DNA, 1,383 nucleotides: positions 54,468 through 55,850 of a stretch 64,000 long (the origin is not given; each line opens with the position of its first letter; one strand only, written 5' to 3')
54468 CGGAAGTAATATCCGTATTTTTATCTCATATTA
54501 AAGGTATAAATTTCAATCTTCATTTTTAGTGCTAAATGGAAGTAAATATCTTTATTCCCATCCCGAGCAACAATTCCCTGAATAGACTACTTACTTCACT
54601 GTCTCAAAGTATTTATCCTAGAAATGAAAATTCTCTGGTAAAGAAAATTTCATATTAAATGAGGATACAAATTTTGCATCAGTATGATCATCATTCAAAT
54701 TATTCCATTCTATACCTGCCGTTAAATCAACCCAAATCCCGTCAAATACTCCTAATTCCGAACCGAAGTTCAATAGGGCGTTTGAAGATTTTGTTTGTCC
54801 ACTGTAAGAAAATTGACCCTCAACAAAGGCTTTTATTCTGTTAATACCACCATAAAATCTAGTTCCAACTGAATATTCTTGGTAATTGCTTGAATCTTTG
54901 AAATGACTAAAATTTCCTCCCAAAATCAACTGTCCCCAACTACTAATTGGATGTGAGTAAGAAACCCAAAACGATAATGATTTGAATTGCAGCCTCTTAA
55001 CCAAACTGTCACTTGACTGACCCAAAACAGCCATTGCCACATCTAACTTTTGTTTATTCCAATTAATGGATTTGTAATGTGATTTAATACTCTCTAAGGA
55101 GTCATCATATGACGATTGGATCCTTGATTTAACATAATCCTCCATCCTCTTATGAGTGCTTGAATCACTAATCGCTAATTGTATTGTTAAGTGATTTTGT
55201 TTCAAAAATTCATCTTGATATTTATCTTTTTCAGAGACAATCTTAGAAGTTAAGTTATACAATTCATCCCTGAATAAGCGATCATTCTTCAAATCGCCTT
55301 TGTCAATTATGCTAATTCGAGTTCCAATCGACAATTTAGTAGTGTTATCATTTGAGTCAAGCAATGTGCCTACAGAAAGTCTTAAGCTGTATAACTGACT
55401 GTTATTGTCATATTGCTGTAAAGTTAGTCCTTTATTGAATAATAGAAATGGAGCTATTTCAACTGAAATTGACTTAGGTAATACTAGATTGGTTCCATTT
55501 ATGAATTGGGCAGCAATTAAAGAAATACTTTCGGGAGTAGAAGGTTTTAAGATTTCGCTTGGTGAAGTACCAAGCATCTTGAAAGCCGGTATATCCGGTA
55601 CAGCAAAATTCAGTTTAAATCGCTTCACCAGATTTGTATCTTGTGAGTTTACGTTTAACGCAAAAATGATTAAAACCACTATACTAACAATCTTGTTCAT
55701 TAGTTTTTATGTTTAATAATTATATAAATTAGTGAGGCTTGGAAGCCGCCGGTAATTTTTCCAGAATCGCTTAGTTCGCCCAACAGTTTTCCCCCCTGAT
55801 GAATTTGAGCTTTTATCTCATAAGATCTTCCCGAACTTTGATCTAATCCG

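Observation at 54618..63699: Candidate undescribed system: tightly coupled 8-gene operon mixing three cytoplasmic enzymes with five envelope or secreted proteins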

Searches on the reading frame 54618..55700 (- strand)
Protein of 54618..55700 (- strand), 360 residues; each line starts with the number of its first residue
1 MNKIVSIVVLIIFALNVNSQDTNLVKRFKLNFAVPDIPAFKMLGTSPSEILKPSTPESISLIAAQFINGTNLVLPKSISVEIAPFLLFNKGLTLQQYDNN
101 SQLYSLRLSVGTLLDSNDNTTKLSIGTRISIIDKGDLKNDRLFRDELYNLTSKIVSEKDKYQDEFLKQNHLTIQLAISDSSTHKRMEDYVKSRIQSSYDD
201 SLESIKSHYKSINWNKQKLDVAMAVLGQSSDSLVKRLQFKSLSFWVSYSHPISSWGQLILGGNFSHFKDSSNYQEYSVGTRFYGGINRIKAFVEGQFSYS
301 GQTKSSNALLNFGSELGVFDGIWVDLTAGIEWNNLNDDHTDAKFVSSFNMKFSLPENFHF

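Call 3: search_protein_families(library=pfam, proteins=[window:54618-55700:-], max_evalue=0.01)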
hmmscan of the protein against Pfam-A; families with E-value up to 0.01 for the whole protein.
window:54618-55700:- (360 aa): 0 families

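Call 4: search_protein_families(library=padloc, proteins=[window:54618-55700:-], max_evalue=0.01)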
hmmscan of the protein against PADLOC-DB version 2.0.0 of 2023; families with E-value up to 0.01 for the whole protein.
window:54618-55700:- (360 aa): 0 families

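Call 6: search_protein_families(library=ncbifam, proteins=[window:54618-55700:-], max_evalue=0.01)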
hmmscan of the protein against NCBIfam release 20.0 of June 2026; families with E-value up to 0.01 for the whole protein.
window:54618-55700:- (360 aa): 1 family
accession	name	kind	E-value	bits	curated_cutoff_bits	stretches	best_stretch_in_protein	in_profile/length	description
NF004045.0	PRK05562.1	equivalog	0.0078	15.6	181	0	143-192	58-108/225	NAD(P)-dependent oxidoreductase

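Call 7: search_protein_families(library=phrogs, proteins=[window:54618-55700:-], max_evalue=0.01)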
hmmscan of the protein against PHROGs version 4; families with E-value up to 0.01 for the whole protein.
window:54618-55700:- (360 aa): 0 families

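Call 37: find_homologous_proteins(query=window:54618-55700:-, max_evalue=0.001)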
Query window:54618-55700:- (360 aa): 23 proteins with E <= 0.001 among 1898 candidates.
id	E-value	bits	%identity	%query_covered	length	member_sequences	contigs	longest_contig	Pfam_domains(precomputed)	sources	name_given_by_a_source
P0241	7.5e-232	786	100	100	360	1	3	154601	-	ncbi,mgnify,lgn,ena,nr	ncbi:MAG TPA: hypothetical protein PKD94_02070 [Ignavibacteria bacterium]|mgnify:CR=1 FL=1|nr:hypoth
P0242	1.4e-130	454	54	100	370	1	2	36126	-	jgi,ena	jgi:hypothetical protein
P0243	2.0e-99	351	43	100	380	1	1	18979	-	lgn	-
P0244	9.6e-96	339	45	94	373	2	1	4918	-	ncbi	-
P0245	1.3e-94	335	45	99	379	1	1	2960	-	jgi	-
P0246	1.3e-92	329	43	95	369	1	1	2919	-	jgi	jgi:hypothetical protein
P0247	2.5e-88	315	42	100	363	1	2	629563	-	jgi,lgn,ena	-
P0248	2.9e-87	311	43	99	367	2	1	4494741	-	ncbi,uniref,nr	ncbi:hypothetical protein QYS49_36885 [Marivirga salinae]|uniref:DUF5723 domain-containing protein n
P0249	2.6e-84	301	43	96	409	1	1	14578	-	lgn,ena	-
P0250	6.2e-82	294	45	96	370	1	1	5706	-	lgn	-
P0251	2.9e-77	278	41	94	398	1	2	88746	-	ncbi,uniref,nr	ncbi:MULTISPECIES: hypothetical protein [unclassified Arcicella]|uniref:hypothetical protein n=1 Tax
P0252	1.0e-76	276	42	88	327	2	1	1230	-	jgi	-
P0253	1.5e-69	253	39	100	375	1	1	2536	-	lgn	-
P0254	3.9e-69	252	41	88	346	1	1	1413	-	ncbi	-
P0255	1.5e-68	250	39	95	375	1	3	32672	-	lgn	-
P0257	4.2e-63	232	36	99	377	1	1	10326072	-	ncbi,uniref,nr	ncbi:hypothetical protein [Spirosoma endbachense]|uniref:DUF3570 domain-containing protein n=1 Tax=S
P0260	4.9e-55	205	34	98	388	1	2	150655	-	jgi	jgi:hypothetical protein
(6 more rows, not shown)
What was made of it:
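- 54618..55700 (-): g8: predicted outer-membrane protein with a signal peptide and a C-terminal aromatic beta-signal (............). The central region (about 140-215) is charged and probably helical. Small family of 23 clusters (call 37).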

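Call 39: find_encoding_contigs(protein=P0242, flank=10000, max_places=1)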
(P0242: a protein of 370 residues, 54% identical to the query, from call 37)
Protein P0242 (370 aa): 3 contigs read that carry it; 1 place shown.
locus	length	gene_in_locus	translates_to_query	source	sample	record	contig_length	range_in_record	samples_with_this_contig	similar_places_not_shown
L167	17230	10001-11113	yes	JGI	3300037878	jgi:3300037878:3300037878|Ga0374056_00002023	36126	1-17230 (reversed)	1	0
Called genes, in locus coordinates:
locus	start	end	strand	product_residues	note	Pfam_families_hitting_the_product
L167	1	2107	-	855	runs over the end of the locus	PF06739:SBBP (faint), PF14870:PSII_BNR, PF18962:Por_Secre_tail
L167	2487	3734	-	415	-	PF14870:PSII_BNR (weak), PF02012:BNR (faint), PF18962:Por_Secre_tail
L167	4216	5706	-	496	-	-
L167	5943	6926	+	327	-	PF13620:CarboxypepD_reg, PF13715:CarbopepD_reg_2 (weak), PF18962:Por_Secre_tail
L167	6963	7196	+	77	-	-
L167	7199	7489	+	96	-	-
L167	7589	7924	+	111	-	-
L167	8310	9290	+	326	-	-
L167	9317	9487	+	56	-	-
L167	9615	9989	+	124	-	-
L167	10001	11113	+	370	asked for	-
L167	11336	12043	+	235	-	-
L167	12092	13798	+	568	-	PF01734:Patatin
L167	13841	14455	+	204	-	-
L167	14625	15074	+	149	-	-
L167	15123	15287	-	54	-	-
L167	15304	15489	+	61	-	-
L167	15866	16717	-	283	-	-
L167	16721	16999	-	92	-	-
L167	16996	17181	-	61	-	-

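Call 40: find_encoding_contigs(protein=P0248, flank=10000, max_places=1)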
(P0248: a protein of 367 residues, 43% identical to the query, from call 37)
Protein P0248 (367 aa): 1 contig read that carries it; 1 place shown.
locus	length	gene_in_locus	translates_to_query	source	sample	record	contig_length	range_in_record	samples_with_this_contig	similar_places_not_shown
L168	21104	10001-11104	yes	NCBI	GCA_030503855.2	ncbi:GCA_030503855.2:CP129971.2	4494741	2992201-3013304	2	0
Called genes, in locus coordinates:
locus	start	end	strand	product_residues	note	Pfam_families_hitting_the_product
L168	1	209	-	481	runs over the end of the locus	PF03783:CsgG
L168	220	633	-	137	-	PF10614:CsgF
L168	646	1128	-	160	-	PF10627:CsgE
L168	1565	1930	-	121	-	PF00072:Response_reg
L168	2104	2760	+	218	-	PF23396:DUF7103 (faint)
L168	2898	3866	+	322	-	PF01636:APH, PF02958:EcKL, PF07914:DUF1679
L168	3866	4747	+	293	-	PF00459:Inositol_P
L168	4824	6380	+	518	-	PF00106:adh_short, PF13561:adh_short_C2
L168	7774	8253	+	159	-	PF00075:RNase_H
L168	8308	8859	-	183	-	PF11138:DUF2911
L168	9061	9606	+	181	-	-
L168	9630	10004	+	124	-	-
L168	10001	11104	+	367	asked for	-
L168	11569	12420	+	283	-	PF12833:HTH_18, PF00165:HTH_AraC (weak)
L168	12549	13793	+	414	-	PF00144:Beta-lactamase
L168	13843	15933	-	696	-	PF07676:PD40, PF00691:OmpA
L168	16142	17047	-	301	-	-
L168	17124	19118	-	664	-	PF18911:PKD_4, PF00801:PKD, PF28492:Beta_helix_4, PF13229:Beta_helix (faint), PF28492:Beta_helix_4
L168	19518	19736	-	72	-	-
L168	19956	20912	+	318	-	-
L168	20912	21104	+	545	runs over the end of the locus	PF00899:ThiF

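Call 41: find_encoding_contigs(protein=P0257, flank=10000, max_places=1)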
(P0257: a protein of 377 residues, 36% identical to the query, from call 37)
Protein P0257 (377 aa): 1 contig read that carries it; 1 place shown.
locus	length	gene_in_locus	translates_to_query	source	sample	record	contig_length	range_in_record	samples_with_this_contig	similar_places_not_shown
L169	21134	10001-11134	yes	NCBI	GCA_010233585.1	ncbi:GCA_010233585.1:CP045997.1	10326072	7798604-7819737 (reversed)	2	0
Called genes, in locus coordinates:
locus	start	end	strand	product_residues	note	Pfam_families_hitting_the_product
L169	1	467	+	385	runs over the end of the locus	PF06580:His_kinase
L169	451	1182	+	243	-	PF00072:Response_reg, PF04397:LytTR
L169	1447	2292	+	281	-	PF20240:DUF6597, PF00165:HTH_AraC (faint), PF12833:HTH_18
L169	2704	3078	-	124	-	-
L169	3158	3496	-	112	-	PF04397:LytTR (weak)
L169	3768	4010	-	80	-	-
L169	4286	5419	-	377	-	PF11999:Ice_binding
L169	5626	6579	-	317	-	PF12833:HTH_18, PF00165:HTH_AraC (weak), PF00989:PAS (weak), PF13426:PAS_9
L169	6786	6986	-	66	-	PF01223:Endonuclease_NS (weak)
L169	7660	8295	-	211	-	-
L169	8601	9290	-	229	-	-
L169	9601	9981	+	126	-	-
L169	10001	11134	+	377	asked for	-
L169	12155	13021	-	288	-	PF11185:DUF2971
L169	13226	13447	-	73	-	PF13683:rve_3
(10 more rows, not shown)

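Call 45: search_protein_families(library=pfam, proteins=[L167:8310-9287:+, L167:11336-12040:+, L167:13841-14452:+, L168:9061-9603:+], max_evalue=0.01)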
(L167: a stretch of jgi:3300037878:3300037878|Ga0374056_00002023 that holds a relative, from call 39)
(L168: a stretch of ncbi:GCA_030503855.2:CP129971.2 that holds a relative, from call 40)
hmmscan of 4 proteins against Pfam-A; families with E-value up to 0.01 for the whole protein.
L167:8310-9287:+ (326 aa): 1 family
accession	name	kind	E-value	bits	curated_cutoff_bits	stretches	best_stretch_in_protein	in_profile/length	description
PF01400.30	Astacin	-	0.00013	22.1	22.5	1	29-167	22-143/189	Astacin (Peptidase family M12A)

L167:11336-12040:+ (235 aa): 0 families

L167:13841-14452:+ (204 aa): 0 families

L168:9061-9603:+ (181 aa): 0 families

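Call 63: search_protein_families(library=pfam, alignment_id=A5, max_evalue=1)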
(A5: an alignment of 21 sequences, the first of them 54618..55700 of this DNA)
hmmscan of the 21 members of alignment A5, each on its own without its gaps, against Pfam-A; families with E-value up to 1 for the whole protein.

A. member 1, window:54618-55700:- (360 aa): 0 families

B. families by the number of members that match (of 21 scanned): 14 families
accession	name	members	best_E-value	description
PF16446.10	DUF5043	1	0.00084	Domain of unknown function (DUF5043)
PF12550.13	GCR1_C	1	0.0016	Transcriptional activator of glycolytic enzymes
PF08125.19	Mannitol_dh_C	1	0.011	Mannitol dehydrogenase C-terminal domain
PF19903.4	DUF6376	1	0.025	Family of unknown function (DUF6376)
PF08785.16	Ku_PK_bind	1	0.039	Ku C terminal domain like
PF06810.17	Phage_scaffold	1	0.044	Phage capsid assembly scaffolding protein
PF04384.18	Fe-S_assembly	1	0.078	Iron-sulphur cluster assembly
PF10685.14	KGG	1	0.12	Stress-induced bacterial acidophilic repeat motif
PF14888.12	PBP-Tp47_c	1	0.16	Penicillin-binding protein Tp47 domain C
PF02580.21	Tyr_Deacylase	1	0.18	D-Tyr-tRNA(Tyr) deacylase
PF02362.26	B3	1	0.23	B3 DNA binding domain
PF23523.1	Microp_apicomplexa_13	1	0.36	Apicomplexa microprotein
PF06371.19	Drf_GBD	1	0.43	Diaphanous GTPase-binding Domain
PF23160.2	Spectrin_1st_PEPL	1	0.65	Periplakin spectrin-like repeat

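Call 64: search_solved_structures(query=A5, max_evalue=1)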
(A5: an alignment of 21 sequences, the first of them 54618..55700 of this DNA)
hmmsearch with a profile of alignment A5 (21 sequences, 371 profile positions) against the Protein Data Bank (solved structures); distinct sequences matched with E-value up to 1: 1.
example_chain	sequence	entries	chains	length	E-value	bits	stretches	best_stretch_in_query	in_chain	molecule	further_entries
3ghj_A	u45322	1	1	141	0.94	11.6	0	300-358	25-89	Putative integron gene cassette protein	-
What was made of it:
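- On Outer-membrane beta-barrel protein (g8): No Pfam or PDB match (calls 63, 64).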

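Call 66: find_encoding_contigs(protein=P0247, flank=8000, max_places=1)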
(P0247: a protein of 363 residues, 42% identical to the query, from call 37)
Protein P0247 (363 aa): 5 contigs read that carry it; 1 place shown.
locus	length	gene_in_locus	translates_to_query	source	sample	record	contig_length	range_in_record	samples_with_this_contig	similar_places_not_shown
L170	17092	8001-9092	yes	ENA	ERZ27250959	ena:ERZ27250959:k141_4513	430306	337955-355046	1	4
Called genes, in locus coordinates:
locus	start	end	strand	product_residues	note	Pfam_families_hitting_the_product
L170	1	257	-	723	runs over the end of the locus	PF00930:DPPIV_N, PF26549:Tricorn_N (faint), PF02129:Peptidase_S15, PF20434:BD-FAE (faint), PF01738:DLH (weak), PF00326:Peptidase_S9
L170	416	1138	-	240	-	PF03544:TonB_C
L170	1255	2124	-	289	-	PF03881:Fructosamin_kin, PF01636:APH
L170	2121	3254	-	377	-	PF01053:Cys_Met_Meta_PP, PF00155:Aminotran_1_2, PF00266:Aminotran_5, PF06838:Met_gamma_lyase (weak)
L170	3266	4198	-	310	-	PF00126:HTH_1, PF03466:LysR_substrate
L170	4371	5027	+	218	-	PF00072:Response_reg, PF00196:GerE, PF04545:Sigma70_r4 (weak), PF08281:Sigma70_r4_2 (weak)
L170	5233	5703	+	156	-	PF00072:Response_reg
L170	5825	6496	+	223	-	PF05257:CHAP, PF01471:PG_binding_1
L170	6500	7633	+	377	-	-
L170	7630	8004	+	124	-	-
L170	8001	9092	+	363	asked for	-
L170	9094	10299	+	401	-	PF01734:Patatin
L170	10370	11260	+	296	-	-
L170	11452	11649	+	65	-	-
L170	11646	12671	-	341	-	PF01479:S4, PF00849:PseudoU_synth_2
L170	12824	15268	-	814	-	PF17148:DUF5117, PF16313:DUF4953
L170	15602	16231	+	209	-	PF04542:Sigma70_r2, PF08281:Sigma70_r4_2, PF04545:Sigma70_r4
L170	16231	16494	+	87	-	-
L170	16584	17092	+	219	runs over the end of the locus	PF03544:TonB_C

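Call 67: find_encoding_contigs(protein=P0251, flank=8000, max_places=1)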
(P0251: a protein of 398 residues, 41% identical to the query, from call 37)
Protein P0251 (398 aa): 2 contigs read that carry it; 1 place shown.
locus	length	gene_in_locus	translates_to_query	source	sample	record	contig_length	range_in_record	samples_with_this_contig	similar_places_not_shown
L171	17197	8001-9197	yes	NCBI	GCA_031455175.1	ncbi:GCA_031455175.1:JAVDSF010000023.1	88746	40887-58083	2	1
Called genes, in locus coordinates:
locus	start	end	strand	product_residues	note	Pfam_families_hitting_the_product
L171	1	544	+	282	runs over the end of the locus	PF25200:DUF7833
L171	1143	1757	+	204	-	-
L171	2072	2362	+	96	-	-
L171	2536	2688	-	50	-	-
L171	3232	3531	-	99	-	PF03992:ABM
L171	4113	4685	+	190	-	PF12844:HTH_19, PF13560:HTH_31 (weak), PF01381:HTH_3, PF07883:Cupin_2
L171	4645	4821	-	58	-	-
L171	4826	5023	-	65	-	-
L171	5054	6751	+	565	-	PF01229:Glyco_hydro_39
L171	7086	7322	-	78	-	-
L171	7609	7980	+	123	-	-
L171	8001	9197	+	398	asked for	-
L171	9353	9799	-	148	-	-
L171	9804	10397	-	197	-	PF13274:SocA_Panacea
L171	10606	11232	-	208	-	-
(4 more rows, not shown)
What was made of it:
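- The Spirosoma and Arcicella copies sit among AbiGi, AcrVA2-like, resolvase and SocA/Panacea genes (calls 41, 67). g7-g8 elsewhere sit with Abi/anti-CRISPR-like and toxin-antitoxin genes (calls 41, 67).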

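Call 68: find_encoding_contigs(protein=P0260, flank=8000, max_places=1)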
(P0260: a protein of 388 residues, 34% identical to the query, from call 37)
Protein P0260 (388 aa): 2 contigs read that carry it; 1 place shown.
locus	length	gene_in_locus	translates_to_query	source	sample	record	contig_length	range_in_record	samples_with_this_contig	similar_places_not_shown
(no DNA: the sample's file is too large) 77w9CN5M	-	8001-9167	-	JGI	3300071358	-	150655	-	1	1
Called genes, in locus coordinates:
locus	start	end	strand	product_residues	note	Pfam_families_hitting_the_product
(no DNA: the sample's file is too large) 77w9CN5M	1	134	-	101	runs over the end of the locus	PF00829:Ribosomal_L21p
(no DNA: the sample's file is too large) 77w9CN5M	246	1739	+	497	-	PF03321:GH3, PF23571:GH3_M, PF23572:GH3_C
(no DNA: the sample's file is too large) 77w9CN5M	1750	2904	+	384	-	PF02670:DXP_reductoisom, PF08436:DXP_redisom_C, PF13288:DXPR_C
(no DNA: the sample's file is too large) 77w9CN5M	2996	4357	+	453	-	PF02163:Peptidase_M50, PF00595:PDZ (faint), PF17820:PDZ_6 (weak)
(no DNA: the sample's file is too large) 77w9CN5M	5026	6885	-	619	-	PF03098:An_peroxidase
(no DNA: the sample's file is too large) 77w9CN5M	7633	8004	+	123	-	-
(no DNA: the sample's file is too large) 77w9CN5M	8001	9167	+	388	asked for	-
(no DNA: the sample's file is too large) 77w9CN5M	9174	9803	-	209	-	-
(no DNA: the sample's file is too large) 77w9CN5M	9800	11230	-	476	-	PF01734:Patatin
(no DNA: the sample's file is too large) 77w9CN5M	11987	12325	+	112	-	PF09851:SHOCT (weak)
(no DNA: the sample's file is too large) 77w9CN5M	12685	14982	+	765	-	PF13365:Trypsin_2, PF04231:Endonuclease_1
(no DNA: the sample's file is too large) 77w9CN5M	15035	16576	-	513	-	PF13539:Peptidase_M15_4 (faint)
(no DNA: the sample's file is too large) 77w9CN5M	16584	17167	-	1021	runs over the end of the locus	PF00691:OmpA (weak)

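Call 70: search_protein_families(library=pfam, proteins=[L170:6500-7630:+, L170:10370-11257:+], max_evalue=0.01)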
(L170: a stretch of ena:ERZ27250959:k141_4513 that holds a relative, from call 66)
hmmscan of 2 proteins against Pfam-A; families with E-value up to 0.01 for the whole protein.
L170:6500-7630:+ (377 aa): 0 families

L170:10370-11257:+ (296 aa): 0 families

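Call 78: find_related_loci(query=A5, collection=viral_contigs, flank=8000)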
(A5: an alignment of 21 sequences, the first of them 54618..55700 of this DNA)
Query A5 (360 aa) in viral_contigs; peptide patterns used: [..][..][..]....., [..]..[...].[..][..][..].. (x = any residue, [..] = any of these).
36 stretches matched a pattern, but none encodes a relative of the query by tblastn (E <= 1e-3).
